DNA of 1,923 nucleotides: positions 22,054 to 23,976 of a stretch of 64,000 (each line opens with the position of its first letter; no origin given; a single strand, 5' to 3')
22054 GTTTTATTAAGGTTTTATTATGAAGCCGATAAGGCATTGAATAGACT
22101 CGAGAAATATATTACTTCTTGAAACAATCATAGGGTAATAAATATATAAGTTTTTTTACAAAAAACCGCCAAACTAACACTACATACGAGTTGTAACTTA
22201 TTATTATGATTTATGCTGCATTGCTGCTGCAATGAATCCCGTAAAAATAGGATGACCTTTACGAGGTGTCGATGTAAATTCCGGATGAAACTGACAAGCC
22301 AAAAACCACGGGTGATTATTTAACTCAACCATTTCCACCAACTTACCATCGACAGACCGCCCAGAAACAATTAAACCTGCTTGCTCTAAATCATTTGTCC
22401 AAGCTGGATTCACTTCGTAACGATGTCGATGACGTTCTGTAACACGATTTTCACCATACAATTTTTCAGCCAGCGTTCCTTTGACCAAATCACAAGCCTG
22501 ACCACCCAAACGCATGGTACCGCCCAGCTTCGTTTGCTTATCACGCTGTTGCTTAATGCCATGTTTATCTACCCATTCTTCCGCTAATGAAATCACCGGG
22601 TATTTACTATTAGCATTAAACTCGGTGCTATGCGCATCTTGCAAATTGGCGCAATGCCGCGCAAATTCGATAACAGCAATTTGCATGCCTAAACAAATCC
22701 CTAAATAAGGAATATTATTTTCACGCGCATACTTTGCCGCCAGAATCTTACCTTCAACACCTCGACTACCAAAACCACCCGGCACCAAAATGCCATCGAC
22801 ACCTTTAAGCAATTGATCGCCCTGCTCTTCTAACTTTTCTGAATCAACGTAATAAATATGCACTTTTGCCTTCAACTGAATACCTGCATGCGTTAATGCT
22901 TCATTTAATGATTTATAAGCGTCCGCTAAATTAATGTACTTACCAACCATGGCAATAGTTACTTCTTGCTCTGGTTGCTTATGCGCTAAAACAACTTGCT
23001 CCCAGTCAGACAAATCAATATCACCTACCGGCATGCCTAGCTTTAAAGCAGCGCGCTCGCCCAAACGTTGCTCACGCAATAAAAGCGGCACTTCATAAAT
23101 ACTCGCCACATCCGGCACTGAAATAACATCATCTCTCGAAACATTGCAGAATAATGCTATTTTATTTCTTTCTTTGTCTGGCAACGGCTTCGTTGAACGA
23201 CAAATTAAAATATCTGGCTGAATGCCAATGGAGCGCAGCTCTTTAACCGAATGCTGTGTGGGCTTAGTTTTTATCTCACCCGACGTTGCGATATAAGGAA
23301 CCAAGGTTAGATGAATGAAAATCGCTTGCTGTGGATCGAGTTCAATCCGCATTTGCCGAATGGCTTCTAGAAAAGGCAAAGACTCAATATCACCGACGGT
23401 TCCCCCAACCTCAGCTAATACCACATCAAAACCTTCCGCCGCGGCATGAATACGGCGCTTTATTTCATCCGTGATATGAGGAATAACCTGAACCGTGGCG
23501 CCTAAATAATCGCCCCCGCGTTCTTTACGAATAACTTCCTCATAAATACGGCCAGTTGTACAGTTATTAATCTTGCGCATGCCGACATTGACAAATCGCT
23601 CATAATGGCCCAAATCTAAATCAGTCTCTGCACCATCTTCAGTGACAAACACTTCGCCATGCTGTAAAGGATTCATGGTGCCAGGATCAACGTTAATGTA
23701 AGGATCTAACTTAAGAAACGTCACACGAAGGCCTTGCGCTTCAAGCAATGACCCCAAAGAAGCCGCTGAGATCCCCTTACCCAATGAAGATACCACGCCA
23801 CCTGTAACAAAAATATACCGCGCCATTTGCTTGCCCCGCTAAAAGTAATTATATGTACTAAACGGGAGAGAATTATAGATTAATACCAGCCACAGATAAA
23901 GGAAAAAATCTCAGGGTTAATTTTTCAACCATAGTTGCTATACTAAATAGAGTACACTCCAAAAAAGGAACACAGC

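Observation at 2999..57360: Eleven PmrA-type tandem TTAA boxes define a candidate PmrA regulon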

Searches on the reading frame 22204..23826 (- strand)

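Call 6: search_protein_families(library=ncbifam, proteins=[window:22204-23826:-])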
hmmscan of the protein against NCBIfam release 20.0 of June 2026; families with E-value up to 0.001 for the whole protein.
window:22204-23826:- (540 aa): 11 families
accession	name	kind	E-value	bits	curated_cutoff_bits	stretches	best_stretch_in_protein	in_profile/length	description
NF003792.0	PRK05380.1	equivalog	1.4e-256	852.4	308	1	1-539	2-530/534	CTP synthase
TIGR00337.1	PyrG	equivalog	1.2e-248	826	462.75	1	2-534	3-526/526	glutamine hydrolyzing CTP synthase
NF004836.1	PRK06186.1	equivalog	2.7e-43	147.8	260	1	290-535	2-227/228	CTP synthase C-terminal region-related (seleno)protein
TIGR01368.1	CPSaseIIsmall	equivalog_domain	1.5e-08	34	307.35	0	466-534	294-358/361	glutamine-hydrolyzing carbamoyl-phosphate synthase small subunit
NF001975.0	PRK00758.1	equivalog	2.7e-08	33.6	198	1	339-392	39-89/185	GMP synthase subunit A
TIGR00888.1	guaA_Nterm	equivalog_domain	5.5e-07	29.2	172.15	1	342-392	41-91/188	glutamine-hydrolyzing GMP synthase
NF008471.0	PRK11366.1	equivalog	8.2e-07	28.7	266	1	484-539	193-248/254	gamma-glutamyl-gamma-aminobutyrate hydrolase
NF005849.0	PRK07765.1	equivalog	8.9e-07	28.4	308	1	300-388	5-93/219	aminodeoxychorismate/anthranilate synthase component II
NF009475.0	PRK12838.1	equivalog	3.4e-06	26.3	221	0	343-400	211-269/359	carbamoyl phosphate synthase small subunit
NF000848.1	PRK00074.1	equivalog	7.2e-05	21.6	400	0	335-394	33-93/512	glutamine-hydrolyzing GMP synthase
TIGR01823.1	PabB-fungal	equivalog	0.00018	19.9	442.55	0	302-384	12-99/742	aminodeoxychorismate synthase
